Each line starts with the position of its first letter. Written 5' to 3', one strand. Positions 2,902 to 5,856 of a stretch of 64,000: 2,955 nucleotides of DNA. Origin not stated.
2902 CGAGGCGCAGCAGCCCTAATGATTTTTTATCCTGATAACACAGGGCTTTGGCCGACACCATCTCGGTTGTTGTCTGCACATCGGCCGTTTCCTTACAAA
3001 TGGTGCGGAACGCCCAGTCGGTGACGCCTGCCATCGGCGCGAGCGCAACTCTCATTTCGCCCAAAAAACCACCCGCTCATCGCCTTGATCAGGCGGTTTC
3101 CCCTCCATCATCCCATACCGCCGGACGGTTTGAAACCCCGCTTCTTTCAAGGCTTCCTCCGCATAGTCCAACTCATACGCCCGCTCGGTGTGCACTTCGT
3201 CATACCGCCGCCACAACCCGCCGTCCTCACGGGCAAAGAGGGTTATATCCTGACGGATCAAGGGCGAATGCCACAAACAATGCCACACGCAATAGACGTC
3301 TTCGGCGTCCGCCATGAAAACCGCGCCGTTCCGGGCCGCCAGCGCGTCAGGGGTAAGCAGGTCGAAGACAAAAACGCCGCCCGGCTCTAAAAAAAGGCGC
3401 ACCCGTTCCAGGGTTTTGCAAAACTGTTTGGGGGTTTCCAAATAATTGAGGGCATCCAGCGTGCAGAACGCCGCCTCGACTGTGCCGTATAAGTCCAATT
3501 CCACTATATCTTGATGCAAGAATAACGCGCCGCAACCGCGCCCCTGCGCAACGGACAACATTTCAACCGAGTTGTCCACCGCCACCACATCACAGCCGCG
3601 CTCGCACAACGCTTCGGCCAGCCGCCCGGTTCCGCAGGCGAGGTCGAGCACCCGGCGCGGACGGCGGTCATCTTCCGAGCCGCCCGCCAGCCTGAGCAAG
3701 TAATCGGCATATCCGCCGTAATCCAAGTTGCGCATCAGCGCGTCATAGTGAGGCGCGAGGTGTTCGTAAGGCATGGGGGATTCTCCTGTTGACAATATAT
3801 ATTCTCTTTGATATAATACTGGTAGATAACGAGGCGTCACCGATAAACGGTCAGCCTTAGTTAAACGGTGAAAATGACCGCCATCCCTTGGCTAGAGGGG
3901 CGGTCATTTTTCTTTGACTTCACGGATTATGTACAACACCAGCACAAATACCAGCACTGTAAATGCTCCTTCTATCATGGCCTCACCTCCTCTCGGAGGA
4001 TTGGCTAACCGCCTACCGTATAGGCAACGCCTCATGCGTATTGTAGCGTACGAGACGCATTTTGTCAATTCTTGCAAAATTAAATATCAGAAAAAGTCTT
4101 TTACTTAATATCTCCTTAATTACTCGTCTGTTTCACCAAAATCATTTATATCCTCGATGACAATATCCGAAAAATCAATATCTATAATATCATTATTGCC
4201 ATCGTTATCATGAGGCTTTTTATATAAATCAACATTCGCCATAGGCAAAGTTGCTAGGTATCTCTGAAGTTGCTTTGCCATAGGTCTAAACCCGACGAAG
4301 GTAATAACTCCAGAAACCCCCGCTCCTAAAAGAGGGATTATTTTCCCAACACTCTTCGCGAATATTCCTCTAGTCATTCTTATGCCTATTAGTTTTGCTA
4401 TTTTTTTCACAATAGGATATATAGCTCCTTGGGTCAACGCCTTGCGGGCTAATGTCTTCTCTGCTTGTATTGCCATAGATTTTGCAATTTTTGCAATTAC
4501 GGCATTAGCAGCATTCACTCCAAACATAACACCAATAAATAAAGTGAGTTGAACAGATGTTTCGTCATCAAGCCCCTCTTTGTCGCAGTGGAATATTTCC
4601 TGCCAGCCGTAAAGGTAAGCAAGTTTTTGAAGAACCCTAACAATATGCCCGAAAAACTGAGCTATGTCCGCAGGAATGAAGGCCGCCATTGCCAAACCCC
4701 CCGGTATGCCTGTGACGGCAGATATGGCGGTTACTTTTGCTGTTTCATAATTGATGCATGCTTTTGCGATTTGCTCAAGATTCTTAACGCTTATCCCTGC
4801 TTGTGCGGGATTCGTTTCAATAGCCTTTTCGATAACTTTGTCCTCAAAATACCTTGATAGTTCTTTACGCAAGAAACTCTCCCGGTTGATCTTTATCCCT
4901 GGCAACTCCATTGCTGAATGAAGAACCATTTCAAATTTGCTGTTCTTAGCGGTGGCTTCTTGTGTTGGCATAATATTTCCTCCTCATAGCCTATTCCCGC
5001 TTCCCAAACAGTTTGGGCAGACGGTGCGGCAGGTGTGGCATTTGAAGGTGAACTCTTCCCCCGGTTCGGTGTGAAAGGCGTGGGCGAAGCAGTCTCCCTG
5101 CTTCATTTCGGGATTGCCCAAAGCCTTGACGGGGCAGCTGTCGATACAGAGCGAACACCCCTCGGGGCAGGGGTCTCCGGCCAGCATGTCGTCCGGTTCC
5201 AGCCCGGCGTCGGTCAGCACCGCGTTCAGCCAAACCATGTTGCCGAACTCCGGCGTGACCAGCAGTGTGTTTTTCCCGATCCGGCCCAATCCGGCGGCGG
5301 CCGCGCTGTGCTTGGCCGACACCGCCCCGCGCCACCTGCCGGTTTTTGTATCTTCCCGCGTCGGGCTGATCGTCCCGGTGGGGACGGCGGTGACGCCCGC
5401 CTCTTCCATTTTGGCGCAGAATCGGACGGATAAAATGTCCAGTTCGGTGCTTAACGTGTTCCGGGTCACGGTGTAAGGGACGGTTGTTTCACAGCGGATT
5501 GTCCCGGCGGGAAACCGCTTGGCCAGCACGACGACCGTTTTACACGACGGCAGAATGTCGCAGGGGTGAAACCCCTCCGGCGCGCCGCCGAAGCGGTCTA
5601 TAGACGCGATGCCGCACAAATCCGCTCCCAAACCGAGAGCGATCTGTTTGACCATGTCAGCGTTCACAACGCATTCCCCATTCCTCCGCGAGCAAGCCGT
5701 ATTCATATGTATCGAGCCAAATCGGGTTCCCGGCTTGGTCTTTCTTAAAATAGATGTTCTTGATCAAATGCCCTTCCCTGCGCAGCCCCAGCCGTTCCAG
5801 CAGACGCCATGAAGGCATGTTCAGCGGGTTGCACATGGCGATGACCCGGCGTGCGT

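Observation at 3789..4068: Candidate type I toxin-antitoxin locus: 24-aa hydrophobic peptide versus a convergent small RNA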

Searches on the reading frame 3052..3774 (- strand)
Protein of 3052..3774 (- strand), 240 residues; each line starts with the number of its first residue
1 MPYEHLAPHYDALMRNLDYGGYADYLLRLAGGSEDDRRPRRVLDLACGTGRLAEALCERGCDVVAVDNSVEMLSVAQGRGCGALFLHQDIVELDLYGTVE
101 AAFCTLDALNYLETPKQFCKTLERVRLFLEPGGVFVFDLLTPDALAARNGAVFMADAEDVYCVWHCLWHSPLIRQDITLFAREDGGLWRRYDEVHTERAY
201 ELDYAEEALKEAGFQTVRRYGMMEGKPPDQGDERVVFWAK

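Call 10: search_protein_families(library=pfam, proteins=[window:3052-3774:-], max_evalue=0.01)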
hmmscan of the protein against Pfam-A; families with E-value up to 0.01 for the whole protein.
window:3052-3774:- (240 aa): 8 families
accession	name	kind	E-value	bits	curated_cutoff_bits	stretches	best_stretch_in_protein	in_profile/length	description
PF13649.12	Methyltransf_25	-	4.1e-14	53.5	27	1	42-133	1-97/97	Methyltransferase domain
PF08241.18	Methyltransf_11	-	3.1e-12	47.4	21.2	1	43-137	1-95/95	Methyltransferase domain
PF13489.12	Methyltransf_23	-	7.4e-11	42.5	27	1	22-215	9-160/164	Methyltransferase domain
PF13847.12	Methyltransf_31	-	5.1e-09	36.4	27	1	41-138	6-110/145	Methyltransferase domain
PF08242.18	Methyltransf_12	-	2.9e-08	34.8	30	1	43-135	1-98/98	Methyltransferase domain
PF01209.24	Ubie_methyltran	-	0.0013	18.6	20.1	1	35-79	44-91/233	ubiE/COQ5 methyltransferase family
PF05401.17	NodS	-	0.0058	16.9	24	1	34-156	39-162/201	Nodulation protein S (NodS)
PF05175.20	MTS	-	0.0078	16.3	23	0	38-79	31-74/170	Methyltransferase small domain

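Call 13: find_encoding_contigs(protein=window:3052-3774:-, flank=6000, max_places=8)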
Protein window:3052-3774:- (240 aa): 3 contigs read that carry it; 3 places shown.
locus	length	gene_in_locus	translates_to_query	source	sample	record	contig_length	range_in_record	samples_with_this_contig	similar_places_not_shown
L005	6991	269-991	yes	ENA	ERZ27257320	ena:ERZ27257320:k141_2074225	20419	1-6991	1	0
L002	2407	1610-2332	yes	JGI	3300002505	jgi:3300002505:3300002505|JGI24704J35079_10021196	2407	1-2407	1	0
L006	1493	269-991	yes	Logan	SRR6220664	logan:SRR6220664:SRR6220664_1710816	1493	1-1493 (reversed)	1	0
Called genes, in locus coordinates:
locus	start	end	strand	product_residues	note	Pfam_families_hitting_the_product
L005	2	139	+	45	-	?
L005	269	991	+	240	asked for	PF13489:Methyltransf_23, PF13847:Methyltransf_31, PF08241:Methyltransf_11, PF08242:Methyltransf_12, PF13649:Methyltransf_25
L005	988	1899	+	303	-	PF01207:Dus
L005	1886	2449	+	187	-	PF04542:Sigma70_r2, PF07638:Sigma70_ECF (weak), PF08281:Sigma70_r4_2, PF04545:Sigma70_r4, PF13404:HTH_AsnC-type (faint)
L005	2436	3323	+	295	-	PF13490:zf-HC2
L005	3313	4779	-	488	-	PF02463:SMC_N (faint), PF00005:ABC_tran, PF13555:AAA_29 (faint), PF13304:AAA_21 (faint), PF00005:ABC_tran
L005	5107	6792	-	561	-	PF00395:SLH (faint)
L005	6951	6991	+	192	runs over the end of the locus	-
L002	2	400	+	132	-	?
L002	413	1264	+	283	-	-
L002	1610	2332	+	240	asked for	PF13489:Methyltransf_23, PF13847:Methyltransf_31, PF08241:Methyltransf_11, PF08242:Methyltransf_12, PF13649:Methyltransf_25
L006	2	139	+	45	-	?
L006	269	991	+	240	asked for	PF13489:Methyltransf_23, PF13847:Methyltransf_31, PF08241:Methyltransf_11, PF08242:Methyltransf_12, PF13649:Methyltransf_25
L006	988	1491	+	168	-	?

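Call 19: find_related_loci(query=window:3052-3774:-, collection=genome_contigs, flank=6000)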
Query window:3052-3774:- (240 aa) in genome_contigs; peptide patterns used: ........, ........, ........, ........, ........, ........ (x = any residue, [..] = any of these).
69 stretches matched a pattern; 4 encode a relative of the query (tblastn E <= 1e-3); 4 distinct loci.
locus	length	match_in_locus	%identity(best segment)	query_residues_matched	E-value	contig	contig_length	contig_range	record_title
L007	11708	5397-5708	37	41-137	9e-10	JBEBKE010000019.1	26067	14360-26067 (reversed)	MAG: Sphingorhabdus sp. isolate TF_16 NODE_797_length_26067_cov_43.711029, whole genome shotgun sequence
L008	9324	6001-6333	35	41-143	2e-9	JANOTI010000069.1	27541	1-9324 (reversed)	MAG: Sphingomonadales bacterium isolate VAR_39_metabat_317 VAR_39_k141_5349374, whole genome shotgun sequence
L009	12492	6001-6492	28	42-215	2e-9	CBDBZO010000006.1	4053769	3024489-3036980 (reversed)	MAG: Caldilineaceae bacterium isolate 5640ba19-b02a-4a16-be98-94fd6e02b9f5 genome assembly, contig: contig_6, whole geno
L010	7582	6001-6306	28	44-137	7e-6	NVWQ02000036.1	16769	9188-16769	MAG: Methylophaga sp. isolate NORP33 MHASMcontig_75745, whole genome shotgun sequence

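Call 20: find_homologous_proteins(query=window:3052-3774:-, max_evalue=1e-20)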
Query window:3052-3774:- (240 aa): 800 proteins with E <= 1e-20 among 4973 candidates; the best 120 are listed.
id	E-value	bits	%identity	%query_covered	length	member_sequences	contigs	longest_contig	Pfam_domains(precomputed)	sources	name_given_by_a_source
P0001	6.3e-163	558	100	100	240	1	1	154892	PF13847.13,PF13489.13,PF13649.13,PF08241.19,PF08242.19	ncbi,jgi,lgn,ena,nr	ncbi:MAG: class I SAM-dependent methyltransferase [Oscillospiraceae bacterium]|nr:class I SAM-depend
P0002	9.3e-107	374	71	100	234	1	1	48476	PF13847.13,PF13489.13,PF13649.13,PF08241.19,PF08242.19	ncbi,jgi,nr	ncbi:MAG: methyltransferase domain-containing protein [Oscillospiraceae bacterium]|jgi:SAM-dependent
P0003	2.9e-105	369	70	100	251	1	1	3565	PF13489.13,PF13649.13,PF08241.19,PF08242.19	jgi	jgi:SAM-dependent methyltransferase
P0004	1.4e-103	364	69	99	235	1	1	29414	PF13847.13,PF13489.13,PF13649.13,PF08241.19,PF08242.19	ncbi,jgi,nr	ncbi:MAG: methyltransferase domain-containing protein [Oscillospiraceae bacterium]|jgi:SAM-dependent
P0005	2.7e-103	363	68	100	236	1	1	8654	PF13847.13,PF13489.13,PF13649.13,PF08241.19,PF08242.19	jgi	jgi:SAM-dependent methyltransferase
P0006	6.0e-102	359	68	100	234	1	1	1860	PF13847.13,PF13489.13,PF13649.13,PF08241.19,PF08242.19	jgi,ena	-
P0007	9.6e-102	358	68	100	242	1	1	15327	PF13847.13,PF13489.13,PF13649.13,PF08241.19,PF08242.19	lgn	-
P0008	8.6e-101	355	68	100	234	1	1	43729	PF13847.13,PF13489.13,PF13649.13,PF08241.19,PF08242.19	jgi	jgi:SAM-dependent methyltransferase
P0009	1.5e-100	354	69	100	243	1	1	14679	PF13847.13,PF13489.13,PF13649.13,PF08241.19,PF08242.19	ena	-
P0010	2.8e-99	350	67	100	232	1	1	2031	PF13847.13,PF13489.13,PF13649.13,PF08241.19,PF08242.19,PF05401.17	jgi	jgi:SAM-dependent methyltransferase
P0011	4.3e-97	343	64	100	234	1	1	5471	PF13847.13,PF13489.13,PF13649.13,PF08241.19,PF08242.19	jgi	jgi:SAM-dependent methyltransferase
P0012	7.5e-97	342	67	100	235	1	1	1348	PF13847.13,PF13489.13,PF13649.13,PF08241.19,PF08242.19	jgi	jgi:SAM-dependent methyltransferase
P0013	3.7e-96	340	65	100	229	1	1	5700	PF13847.13,PF13489.13,PF13649.13,PF08241.19,PF08242.19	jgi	jgi:SAM-dependent methyltransferase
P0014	2.7e-94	334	64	100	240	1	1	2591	PF13847.13,PF13489.13,PF13649.13,PF08241.19,PF08242.19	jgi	jgi:ubiquinone/menaquinone biosynthesis C-methylase UbiE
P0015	1.8e-93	331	64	100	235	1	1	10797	PF13847.13,PF13489.13,PF13649.13,PF08241.19,PF08242.19,PF05401.17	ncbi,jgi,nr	ncbi:MAG: class I SAM-dependent methyltransferase [Oscillospiraceae bacterium]|jgi:SAM-dependent met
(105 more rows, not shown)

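Call 21: find_encoding_contigs(protein=P0002, flank=5000, max_places=2)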
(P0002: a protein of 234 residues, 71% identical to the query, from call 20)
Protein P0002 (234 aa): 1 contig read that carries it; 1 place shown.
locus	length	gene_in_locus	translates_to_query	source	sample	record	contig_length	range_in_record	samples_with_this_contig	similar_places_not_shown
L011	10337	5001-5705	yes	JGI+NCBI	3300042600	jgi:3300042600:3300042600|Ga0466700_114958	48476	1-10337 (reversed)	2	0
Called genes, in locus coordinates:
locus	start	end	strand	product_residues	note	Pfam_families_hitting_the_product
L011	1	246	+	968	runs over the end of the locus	PF02638:GHL10, PF01520:Amidase_3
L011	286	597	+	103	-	-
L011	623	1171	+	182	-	-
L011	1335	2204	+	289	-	PF02645:DegV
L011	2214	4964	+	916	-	PF00005:ABC_tran, PF02463:SMC_N (faint), PF13555:AAA_29 (faint), PF13304:AAA_21 (faint), PF12848:ABC_tran_Xtn, PF00005:ABC_tran, PF03462:PCRF, PF00472:RF-1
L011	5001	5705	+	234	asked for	PF13489:Methyltransf_23, PF08241:Methyltransf_11, PF08242:Methyltransf_12, PF13649:Methyltransf_25, PF13847:Methyltransf_31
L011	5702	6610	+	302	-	PF01207:Dus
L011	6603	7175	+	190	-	PF04542:Sigma70_r2, PF08281:Sigma70_r4_2, PF04545:Sigma70_r4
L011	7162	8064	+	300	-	PF13490:zf-HC2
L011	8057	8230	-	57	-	-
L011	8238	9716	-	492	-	PF00005:ABC_tran, PF02463:SMC_N (faint), PF13304:AAA_21 (weak), PF00005:ABC_tran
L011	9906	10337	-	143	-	?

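Call 22: find_encoding_contigs(protein=P0004, flank=5000, max_places=2)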
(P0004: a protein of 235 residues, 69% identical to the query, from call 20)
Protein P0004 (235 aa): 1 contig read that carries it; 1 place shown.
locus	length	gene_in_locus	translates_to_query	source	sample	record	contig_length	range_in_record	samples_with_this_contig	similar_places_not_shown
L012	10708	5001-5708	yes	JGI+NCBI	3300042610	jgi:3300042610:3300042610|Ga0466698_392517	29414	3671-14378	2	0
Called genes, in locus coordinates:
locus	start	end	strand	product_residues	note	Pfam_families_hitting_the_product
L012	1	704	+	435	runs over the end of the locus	-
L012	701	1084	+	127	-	PF07719:TPR_2 (faint), PF13432:TPR_16 (faint)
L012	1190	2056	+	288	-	PF02645:DegV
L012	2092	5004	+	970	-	PF00005:ABC_tran, PF02463:SMC_N (faint), PF13304:AAA_21 (faint), PF12848:ABC_tran_Xtn, PF00005:ABC_tran, PF03462:PCRF, PF00472:RF-1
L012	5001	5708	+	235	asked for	PF13489:Methyltransf_23, PF13649:Methyltransf_25, PF13847:Methyltransf_31, PF08241:Methyltransf_11, PF08242:Methyltransf_12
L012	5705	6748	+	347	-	PF01207:Dus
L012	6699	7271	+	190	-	PF04542:Sigma70_r2, PF07638:Sigma70_ECF, PF08281:Sigma70_r4_2, PF04545:Sigma70_r4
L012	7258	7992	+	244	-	PF13490:zf-HC2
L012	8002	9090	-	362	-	PF00150:Cellulase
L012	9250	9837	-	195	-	-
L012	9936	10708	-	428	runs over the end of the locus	PF07454:SpoIIP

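Call 23: find_encoding_contigs(protein=P0008, flank=5000, max_places=2)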
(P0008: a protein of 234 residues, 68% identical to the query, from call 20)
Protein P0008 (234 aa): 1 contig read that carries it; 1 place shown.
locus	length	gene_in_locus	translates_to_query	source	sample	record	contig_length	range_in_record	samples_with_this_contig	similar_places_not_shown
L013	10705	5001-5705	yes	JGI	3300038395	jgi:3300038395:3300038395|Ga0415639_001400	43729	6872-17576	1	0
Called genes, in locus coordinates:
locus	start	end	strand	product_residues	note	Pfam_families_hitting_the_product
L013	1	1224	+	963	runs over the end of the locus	PF02638:GHL10, PF01520:Amidase_3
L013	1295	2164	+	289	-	PF02645:DegV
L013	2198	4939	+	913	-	PF00005:ABC_tran, PF02463:SMC_N (faint), PF13401:AAA_22 (faint), PF13555:AAA_29 (faint), PF12848:ABC_tran_Xtn, PF00005:ABC_tran, PF03462:PCRF, PF00472:RF-1, +2 more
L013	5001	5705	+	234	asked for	PF13489:Methyltransf_23, PF13847:Methyltransf_31, PF08241:Methyltransf_11, PF08242:Methyltransf_12, PF13649:Methyltransf_25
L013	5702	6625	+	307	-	PF01207:Dus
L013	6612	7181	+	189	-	PF04542:Sigma70_r2, PF07638:Sigma70_ECF (weak), PF08281:Sigma70_r4_2, PF04545:Sigma70_r4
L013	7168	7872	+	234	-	PF13490:zf-HC2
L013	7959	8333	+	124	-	-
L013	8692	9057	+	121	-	-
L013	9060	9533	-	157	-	PF00383:dCMP_cyt_deam_1, PF14437:MafB19-deam, PF14439:Bd3614-deam (weak)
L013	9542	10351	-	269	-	-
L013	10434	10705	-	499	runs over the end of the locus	-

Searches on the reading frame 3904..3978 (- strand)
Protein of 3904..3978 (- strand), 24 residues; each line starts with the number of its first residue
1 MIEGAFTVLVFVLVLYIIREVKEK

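Call 10: search_protein_families(library=pfam, proteins=[window:3904-3978:-], max_evalue=0.01)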
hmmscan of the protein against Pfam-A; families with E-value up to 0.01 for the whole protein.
window:3904-3978:- (24 aa): 0 families

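Call 32: search_dna_similar(query=window:3907-3978:-, collection=plasmids, mode=protein, max_evalue=10, max_rows=25)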
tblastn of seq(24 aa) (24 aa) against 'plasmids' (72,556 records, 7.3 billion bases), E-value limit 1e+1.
No match.

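Call 33: search_dna_similar(query=window:3907-3978:-, collection=phages, mode=protein, max_evalue=10, max_rows=25)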
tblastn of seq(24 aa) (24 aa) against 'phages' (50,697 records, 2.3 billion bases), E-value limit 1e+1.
No match.

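Call 36: search_protein_families(library=ncbifam, proteins=[window:3907-3978:-], max_evalue=10)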
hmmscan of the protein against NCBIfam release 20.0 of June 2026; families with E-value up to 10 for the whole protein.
seq(24 aa): 0 families

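Call 37: search_protein_families(library=pfam, proteins=[window:3907-3978:-], max_evalue=10)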
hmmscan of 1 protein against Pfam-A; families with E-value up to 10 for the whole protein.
seq(24 aa): 1 family
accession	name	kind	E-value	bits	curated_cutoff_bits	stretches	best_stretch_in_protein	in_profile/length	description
PF10960.13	Holin_BhlA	-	0.023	15.1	22.6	1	3-23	12-32/70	BhlA holin family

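Call 73: search_protein_families(library=pfam, proteins=[window:3907-3978:-], max_evalue=10)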
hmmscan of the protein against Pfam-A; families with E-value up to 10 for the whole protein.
seq(24 aa): 1 family
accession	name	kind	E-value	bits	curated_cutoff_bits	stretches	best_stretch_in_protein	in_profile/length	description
PF10960.13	Holin_BhlA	-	0.023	15.1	22.6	1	3-23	12-32/70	BhlA holin family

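Call 115: search_protein_families(library=pfam, alignment_id=A11, max_evalue=0.01)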
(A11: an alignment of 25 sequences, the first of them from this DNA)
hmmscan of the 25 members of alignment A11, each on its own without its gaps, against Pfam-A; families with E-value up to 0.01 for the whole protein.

A. member 1, seq(24 aa): 0 families

B. families by the number of members that match (of 25 scanned): 2 families
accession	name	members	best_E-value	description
PF16935.10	Hol_Tox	9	1.4e-11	Putative Holin-like Toxin (Hol-Tox)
PF06380.16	DUF1072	1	0.0031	Protein of unknown function (DUF1072)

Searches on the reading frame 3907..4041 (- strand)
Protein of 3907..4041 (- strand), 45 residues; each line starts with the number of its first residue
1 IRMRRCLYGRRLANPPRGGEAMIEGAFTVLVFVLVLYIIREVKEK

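Call 48: list_cluster_members(proteins=[window:3907-4041:-, window:3907-4035:-, window:3907-3978:-, window:3907-4077:-, window:3907-4077:-])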
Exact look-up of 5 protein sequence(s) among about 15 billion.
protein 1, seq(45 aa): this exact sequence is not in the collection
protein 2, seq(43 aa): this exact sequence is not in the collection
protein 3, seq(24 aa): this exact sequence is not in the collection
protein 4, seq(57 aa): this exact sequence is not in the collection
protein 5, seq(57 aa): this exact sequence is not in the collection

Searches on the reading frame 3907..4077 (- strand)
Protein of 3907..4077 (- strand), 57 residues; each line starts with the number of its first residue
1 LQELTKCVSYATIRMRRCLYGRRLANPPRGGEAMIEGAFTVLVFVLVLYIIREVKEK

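Call 18: find_homologous_proteins(query=window:3907-4077:-, max_evalue=10)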
Query seq(57 aa): no candidate shares three 5-residue words with the query. No homologue found.

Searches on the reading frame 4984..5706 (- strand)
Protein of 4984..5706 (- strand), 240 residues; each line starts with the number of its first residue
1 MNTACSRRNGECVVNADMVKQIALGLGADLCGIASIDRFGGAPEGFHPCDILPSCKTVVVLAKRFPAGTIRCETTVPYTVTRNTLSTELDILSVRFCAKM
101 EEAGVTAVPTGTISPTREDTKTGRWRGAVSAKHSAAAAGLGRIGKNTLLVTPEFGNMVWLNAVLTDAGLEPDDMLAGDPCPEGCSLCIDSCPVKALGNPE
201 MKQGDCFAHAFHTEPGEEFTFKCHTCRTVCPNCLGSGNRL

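Call 10: search_protein_families(library=pfam, proteins=[window:4984-5706:-], max_evalue=0.01)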
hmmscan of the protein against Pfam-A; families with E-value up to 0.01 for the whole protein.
window:4984-5706:- (240 aa): 2 families
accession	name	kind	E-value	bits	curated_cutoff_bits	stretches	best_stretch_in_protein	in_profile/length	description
PF13484.11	Fer4_16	-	0.00021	22.5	30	1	183-232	4-65/66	4Fe-4S double cluster binding domain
PF00037.32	Fer4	-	0.0032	17.7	21.1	0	183-196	10-23/24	4Fe-4S binding domain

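Call 36: search_protein_families(library=ncbifam, proteins=[window:4984-5706:-], max_evalue=10)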
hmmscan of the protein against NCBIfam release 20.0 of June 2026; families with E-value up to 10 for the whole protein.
window:4984-5706:- (240 aa): 10 families
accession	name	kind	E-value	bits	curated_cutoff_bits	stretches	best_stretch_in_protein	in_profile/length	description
TIGR00276.1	TIGR00276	equivalog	2.4e-13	49.8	200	1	127-231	129-242/337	tRNA epoxyqueuosine(34) reductase QueG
TIGR02486.1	RDH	subfamily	1.9e-06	28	160.35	1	134-206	156-232/314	reductive dehalogenase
NF042909.1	FMH_DH_FwdF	exception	0.077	12.1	375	1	175-232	254-308/336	tungsten-dependent formylmethanofuran dehydrogenase subunit FwdF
NF040684.1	PorD_Arch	equivalog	0.15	12.2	120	1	182-196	65-79/85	pyruvate synthase subunit PorD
TIGR01971.1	NuoI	subfamily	0.17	11.5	113.05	1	208-232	32-56/121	NADH-quinone oxidoreductase, chain I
TIGR02179.1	PorD_KorD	subfamily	0.41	10.8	60.05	1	182-196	58-72/78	2-oxoacid:acceptor oxidoreductase, delta subunit, pyruvate/2-ketoisovalerate family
NF004538.0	PRK05888.1-4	equivalog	0.44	10.1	135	1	65-104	73-112/162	NADH-quinone oxidoreductase subunit NuoI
TIGR04270.1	Rama_corrin_act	subfamily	4.2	5.6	500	1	180-232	480-524/534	methylamine methyltransferase corrinoid protein reductive activase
TIGR03048.1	PS_I_psaC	equivalog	5.4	7.3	130.65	1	183-232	12-59/80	photosystem I iron-sulfur center protein PsaC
NF004539.0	PRK05888.1-5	equivalog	6.7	6.3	225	0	184-196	105-117/162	NADH-quinone oxidoreductase subunit NuoI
